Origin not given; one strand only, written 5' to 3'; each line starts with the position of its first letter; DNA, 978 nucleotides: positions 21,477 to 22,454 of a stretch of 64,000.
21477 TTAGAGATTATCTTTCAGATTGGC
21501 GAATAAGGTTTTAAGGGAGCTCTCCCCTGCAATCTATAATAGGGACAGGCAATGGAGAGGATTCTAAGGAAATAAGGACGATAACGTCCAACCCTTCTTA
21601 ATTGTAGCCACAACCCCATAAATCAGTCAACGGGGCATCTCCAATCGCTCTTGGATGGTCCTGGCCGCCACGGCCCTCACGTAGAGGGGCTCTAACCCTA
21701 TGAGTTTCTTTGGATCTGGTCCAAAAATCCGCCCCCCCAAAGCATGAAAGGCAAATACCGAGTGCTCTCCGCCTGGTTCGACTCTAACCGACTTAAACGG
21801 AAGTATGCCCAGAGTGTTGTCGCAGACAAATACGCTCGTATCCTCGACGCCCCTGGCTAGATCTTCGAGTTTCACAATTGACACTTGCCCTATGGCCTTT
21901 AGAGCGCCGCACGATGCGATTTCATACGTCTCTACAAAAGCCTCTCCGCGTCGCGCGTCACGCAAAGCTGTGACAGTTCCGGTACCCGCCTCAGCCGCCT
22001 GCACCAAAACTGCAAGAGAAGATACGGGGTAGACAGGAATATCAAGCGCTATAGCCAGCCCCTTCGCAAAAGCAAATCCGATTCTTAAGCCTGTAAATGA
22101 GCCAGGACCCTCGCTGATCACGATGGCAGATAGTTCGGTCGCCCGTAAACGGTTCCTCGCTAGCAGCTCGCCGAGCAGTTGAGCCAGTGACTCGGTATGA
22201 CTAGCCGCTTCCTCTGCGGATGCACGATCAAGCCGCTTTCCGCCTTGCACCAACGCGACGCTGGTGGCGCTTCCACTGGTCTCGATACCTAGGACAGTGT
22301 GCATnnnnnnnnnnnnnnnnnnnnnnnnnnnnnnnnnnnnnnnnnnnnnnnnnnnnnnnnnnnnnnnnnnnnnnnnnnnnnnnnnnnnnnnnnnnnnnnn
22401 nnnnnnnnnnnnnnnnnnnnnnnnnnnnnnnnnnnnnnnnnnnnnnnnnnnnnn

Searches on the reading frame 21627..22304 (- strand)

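Call 66: search_protein_families(library=pfam, proteins=[window:21627-22304:-], max_evalue=0.001)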
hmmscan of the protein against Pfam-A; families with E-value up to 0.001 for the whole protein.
window:21627-22304:- (225 aa): 1 family
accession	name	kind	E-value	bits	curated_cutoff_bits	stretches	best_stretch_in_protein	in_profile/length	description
PF00814.31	TsaD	-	3.5e-25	89.6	24.8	1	33-140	26-139/264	tRNA N6-adenosine threonylcarbamoyltransferase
